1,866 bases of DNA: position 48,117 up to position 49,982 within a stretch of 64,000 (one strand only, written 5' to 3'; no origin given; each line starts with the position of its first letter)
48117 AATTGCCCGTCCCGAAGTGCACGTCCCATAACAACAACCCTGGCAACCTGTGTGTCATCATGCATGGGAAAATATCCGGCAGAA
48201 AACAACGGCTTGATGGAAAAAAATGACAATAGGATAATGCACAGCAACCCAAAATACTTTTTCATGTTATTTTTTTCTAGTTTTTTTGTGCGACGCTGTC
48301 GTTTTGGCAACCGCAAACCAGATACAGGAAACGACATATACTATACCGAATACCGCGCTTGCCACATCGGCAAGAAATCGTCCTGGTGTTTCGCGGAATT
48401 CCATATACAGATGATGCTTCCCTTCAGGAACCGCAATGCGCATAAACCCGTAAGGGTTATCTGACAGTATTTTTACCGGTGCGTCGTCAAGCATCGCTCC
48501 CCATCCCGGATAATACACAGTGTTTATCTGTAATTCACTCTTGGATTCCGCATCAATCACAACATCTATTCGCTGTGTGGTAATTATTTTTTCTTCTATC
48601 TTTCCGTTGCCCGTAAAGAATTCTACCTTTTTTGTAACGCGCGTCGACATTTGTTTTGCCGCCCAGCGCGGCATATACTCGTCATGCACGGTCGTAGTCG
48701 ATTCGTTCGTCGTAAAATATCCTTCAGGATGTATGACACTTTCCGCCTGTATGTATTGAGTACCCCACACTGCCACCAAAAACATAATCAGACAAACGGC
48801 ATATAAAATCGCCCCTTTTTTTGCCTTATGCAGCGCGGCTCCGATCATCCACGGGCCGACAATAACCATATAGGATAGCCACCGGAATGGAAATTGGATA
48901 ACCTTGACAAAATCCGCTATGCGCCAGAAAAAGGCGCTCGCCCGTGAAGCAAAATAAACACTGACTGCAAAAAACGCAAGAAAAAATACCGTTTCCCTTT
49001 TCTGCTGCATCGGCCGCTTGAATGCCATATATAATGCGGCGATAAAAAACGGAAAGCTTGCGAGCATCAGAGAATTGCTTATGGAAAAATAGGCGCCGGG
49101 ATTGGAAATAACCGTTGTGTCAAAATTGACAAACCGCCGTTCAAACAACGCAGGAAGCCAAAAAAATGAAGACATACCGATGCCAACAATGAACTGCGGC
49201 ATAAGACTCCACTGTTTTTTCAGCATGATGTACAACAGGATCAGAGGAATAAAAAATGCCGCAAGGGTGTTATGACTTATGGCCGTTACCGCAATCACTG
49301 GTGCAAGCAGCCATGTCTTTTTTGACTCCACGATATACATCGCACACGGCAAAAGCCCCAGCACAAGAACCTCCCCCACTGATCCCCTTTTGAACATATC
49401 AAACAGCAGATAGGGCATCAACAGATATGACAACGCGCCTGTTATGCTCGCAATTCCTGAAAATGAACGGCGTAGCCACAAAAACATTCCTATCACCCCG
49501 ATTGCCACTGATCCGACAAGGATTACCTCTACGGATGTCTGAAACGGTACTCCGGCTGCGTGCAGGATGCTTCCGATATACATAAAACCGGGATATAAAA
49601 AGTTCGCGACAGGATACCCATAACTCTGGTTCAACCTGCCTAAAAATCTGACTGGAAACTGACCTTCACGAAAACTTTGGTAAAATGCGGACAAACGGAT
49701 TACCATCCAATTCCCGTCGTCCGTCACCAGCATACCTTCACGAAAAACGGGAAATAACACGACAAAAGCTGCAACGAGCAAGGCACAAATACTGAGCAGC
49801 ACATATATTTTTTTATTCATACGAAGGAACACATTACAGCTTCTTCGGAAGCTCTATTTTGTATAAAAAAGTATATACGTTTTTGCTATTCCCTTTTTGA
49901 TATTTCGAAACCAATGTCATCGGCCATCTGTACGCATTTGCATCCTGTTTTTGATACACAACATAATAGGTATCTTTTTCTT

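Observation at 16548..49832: Four-member expansion of a 'PTPS-related'-like polytopic membrane family, each member next to a GT2 lipid-phosphate-sugar-synthase-like gene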

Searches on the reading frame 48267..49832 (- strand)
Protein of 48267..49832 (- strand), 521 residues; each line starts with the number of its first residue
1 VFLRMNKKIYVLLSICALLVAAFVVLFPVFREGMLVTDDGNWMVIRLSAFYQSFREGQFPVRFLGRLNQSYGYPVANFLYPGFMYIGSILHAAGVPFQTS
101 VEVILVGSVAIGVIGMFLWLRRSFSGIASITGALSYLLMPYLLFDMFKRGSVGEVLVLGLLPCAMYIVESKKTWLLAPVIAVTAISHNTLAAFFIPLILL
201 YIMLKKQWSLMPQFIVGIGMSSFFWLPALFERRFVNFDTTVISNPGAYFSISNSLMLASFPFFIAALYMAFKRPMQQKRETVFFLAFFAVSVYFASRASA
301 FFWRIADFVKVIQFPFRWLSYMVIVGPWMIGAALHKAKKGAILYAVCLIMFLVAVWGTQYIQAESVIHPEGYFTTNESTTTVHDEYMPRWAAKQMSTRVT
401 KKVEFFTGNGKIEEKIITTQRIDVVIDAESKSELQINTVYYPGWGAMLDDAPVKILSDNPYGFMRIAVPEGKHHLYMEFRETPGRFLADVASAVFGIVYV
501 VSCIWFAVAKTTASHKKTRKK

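Call 4: search_protein_families(library=pfam, proteins=[window:48267-49832:-], max_evalue=1)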
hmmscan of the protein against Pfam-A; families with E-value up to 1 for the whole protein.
window:48267-49832:- (521 aa): 1 family
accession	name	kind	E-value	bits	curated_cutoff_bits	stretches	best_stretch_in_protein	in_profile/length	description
PF16389.11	DUF4998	-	0.072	13.1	29.1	1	353-443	107-192/199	Domain of unknown function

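Call 10: search_protein_families(library=ncbifam, proteins=[window:48267-49832:-], max_evalue=0.01)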
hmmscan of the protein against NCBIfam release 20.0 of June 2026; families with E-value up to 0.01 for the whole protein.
window:48267-49832:- (521 aa): 0 families

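Call 42: find_homologous_proteins(query=window:48267-49832:-, max_evalue=1e-10)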
Query window:48267-49832:- (521 aa): 1109 proteins with E <= 1e-10 among 8000 candidates; the best 120 are listed.
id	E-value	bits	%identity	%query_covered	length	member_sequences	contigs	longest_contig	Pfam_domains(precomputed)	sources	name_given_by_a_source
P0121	0.0e+0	1159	100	99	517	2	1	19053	-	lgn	-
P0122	5.9e-283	957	81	99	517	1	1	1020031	-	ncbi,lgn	ncbi:MAG: hypothetical protein WAV51_03065 [Microgenomates group bacterium]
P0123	8.6e-263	891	76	96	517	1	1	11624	-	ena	-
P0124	1.5e-261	887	74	99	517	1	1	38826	-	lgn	-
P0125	1.9e-257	873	74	96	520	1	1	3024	-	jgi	-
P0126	5.4e-248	842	72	96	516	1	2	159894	-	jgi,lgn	-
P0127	2.3e-245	833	70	99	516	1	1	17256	-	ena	-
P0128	1.3e-243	827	70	99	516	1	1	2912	-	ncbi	-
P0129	6.8e-241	818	69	99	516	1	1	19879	-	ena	-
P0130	1.2e-240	818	70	99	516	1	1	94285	-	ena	-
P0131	1.9e-239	814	69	99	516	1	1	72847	-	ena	-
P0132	4.8e-223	759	65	97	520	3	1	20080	PF09586.17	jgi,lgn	-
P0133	2.2e-213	728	63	96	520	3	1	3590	-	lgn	-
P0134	3.7e-210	717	59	99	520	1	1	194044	-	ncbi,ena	-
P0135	1.2e-209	715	62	96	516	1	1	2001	PF10131.16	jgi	jgi:hypothetical protein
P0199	1.0e-139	485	46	96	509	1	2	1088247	-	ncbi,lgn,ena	-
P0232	6.5e-135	469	43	99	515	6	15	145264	-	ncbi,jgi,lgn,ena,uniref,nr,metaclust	ncbi:MAG: hypothetical protein UV63_C0001G0015 [Microgenomates group bacterium GW2011_GWC1_43_11]|un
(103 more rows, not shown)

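Call 43: find_encoding_contigs(protein=P0122, flank=8000, max_places=1)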
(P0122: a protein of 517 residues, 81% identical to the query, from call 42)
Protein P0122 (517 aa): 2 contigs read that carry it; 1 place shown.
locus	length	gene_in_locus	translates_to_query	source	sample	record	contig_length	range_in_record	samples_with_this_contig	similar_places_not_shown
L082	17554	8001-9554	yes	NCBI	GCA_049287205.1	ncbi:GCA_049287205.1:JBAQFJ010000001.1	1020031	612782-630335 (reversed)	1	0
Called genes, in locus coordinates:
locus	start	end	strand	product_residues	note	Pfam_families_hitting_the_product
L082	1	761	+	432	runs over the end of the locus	PF03721:UDPG_MGDP_dh_N, PF03807:F420_oxidored (faint), PF00984:UDPG_MGDP_dh, PF03720:UDPG_MGDP_dh_C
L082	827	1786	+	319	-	PF01370:Epimerase, PF02719:Polysacc_synt_2, PF04321:RmlD_sub_bind, PF16363:GDP_Man_Dehyd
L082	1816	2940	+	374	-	PF00535:Glycos_transf_2, PF04138:GtrA_DPMS_TM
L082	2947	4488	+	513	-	PF02366:PMT (weak), PF13231:PMT_2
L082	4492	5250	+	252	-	PF00535:Glycos_transf_2, PF10111:Glyco_tranf_2_2, PF13641:Glyco_tranf_2_3 (weak)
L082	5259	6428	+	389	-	PF26314:MptA_B_family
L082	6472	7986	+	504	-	PF13231:PMT_2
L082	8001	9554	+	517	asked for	-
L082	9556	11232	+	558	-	PF10131:PTPS_related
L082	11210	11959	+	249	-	PF00535:Glycos_transf_2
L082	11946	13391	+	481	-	PF01943:Polysacc_synt, PF13440:Polysacc_synt_3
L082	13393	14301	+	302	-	PF00535:Glycos_transf_2, PF13641:Glyco_tranf_2_3 (weak)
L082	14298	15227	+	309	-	PF00535:Glycos_transf_2, PF13641:Glyco_tranf_2_3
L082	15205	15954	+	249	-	PF00535:Glycos_transf_2, PF10111:Glyco_tranf_2_2 (weak)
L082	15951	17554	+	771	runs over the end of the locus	PF09586:YfhO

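Call 44: find_encoding_contigs(protein=P0199, flank=8000, max_places=1)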
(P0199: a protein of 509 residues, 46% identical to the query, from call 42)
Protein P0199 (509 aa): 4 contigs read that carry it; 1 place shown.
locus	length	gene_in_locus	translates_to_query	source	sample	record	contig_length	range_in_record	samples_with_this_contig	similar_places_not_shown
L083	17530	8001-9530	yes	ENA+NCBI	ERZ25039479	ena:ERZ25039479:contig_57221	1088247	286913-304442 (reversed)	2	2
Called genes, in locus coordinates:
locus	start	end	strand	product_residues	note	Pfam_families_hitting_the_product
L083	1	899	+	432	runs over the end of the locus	PF03446:NAD_binding_2 (faint), PF03721:UDPG_MGDP_dh_N, PF00984:UDPG_MGDP_dh, PF03720:UDPG_MGDP_dh_C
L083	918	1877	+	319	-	PF01073:3Beta_HSD (weak), PF01370:Epimerase, PF02719:Polysacc_synt_2, PF04321:RmlD_sub_bind, PF16363:GDP_Man_Dehyd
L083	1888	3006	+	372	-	PF00535:Glycos_transf_2, PF04138:GtrA_DPMS_TM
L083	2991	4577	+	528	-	PF13231:PMT_2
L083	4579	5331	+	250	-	PF00535:Glycos_transf_2, PF10111:Glyco_tranf_2_2 (weak)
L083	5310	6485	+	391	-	PF26314:MptA_B_family, PF09594:GT87 (weak)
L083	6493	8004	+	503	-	PF13231:PMT_2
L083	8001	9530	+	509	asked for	-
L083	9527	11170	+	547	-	-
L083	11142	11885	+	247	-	PF00535:Glycos_transf_2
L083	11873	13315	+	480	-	PF01943:Polysacc_synt, PF13440:Polysacc_synt_3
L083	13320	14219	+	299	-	PF00535:Glycos_transf_2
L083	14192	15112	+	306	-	PF00535:Glycos_transf_2, PF13641:Glyco_tranf_2_3, PF13632:Glyco_trans_2_3 (weak)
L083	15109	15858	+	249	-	PF00535:Glycos_transf_2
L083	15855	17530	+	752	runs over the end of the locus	PF09586:YfhO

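Call 45: find_encoding_contigs(protein=P0232, flank=8000, max_places=1)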
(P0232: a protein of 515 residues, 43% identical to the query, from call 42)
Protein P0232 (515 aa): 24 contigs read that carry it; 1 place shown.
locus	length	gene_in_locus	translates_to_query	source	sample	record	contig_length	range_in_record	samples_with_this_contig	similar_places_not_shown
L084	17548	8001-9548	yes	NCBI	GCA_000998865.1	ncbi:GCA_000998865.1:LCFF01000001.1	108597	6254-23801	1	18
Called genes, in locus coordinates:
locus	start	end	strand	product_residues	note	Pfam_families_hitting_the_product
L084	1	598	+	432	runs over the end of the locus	PF03446:NAD_binding_2 (faint), PF03721:UDPG_MGDP_dh_N, PF00984:UDPG_MGDP_dh, PF03720:UDPG_MGDP_dh_C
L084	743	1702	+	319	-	PF01073:3Beta_HSD (weak), PF01370:Epimerase, PF02719:Polysacc_synt_2, PF04321:RmlD_sub_bind, PF07993:NAD_binding_4 (faint), PF16363:GDP_Man_Dehyd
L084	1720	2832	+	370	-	PF00535:Glycos_transf_2, PF04138:GtrA_DPMS_TM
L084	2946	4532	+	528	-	PF13231:PMT_2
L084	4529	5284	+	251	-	PF00535:Glycos_transf_2, PF10111:Glyco_tranf_2_2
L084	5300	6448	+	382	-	PF26314:MptA_B_family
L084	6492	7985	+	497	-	PF13231:PMT_2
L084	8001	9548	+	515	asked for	-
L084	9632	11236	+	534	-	PF10131:PTPS_related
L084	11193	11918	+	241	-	PF00535:Glycos_transf_2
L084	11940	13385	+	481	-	PF01943:Polysacc_synt, PF13440:Polysacc_synt_3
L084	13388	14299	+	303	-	PF00535:Glycos_transf_2, PF10111:Glyco_tranf_2_2 (faint)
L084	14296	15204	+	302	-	PF00535:Glycos_transf_2, PF13641:Glyco_tranf_2_3, PF13632:Glyco_trans_2_3 (weak)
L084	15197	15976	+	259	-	PF00535:Glycos_transf_2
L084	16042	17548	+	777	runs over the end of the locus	PF09586:YfhO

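Call 55: find_related_loci(query=A4, collection=metagenome_contigs, flank=7000)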
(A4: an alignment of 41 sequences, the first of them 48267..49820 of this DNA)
Query A4 (517 aa) in metagenome_contigs; peptide patterns used: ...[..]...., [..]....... (x = any residue, [..] = any of these).
409 stretches matched a pattern; 224 encode a relative of the query (tblastn E <= 1e-3); the best 80 are kept; 80 distinct loci.
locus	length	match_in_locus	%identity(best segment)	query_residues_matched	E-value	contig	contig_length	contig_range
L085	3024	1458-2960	74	1-500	0e+0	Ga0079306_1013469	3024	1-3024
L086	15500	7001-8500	72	1-500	0e+0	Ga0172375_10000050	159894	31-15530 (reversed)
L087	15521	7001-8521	65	1-506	0e+0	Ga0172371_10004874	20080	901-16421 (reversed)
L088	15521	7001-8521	61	1-506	0e+0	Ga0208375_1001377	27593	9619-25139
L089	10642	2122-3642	61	1-506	0e+0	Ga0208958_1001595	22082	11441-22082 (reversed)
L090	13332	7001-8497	63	1-498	0e+0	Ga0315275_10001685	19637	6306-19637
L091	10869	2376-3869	60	1-498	0e+0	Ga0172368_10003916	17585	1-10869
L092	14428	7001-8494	60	1-498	0e+0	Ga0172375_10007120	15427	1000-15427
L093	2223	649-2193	57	2-517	0e+0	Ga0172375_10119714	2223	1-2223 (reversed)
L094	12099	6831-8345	54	2-506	6e-179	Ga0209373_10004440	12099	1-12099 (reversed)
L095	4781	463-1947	50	1-497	1e-171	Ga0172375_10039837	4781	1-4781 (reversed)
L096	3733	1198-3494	49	2-502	4e-169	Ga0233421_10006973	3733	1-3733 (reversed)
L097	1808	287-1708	51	11-486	2e-173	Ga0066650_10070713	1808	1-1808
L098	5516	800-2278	49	12-516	3e-156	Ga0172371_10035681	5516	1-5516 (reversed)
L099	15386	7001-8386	50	23-486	2e-152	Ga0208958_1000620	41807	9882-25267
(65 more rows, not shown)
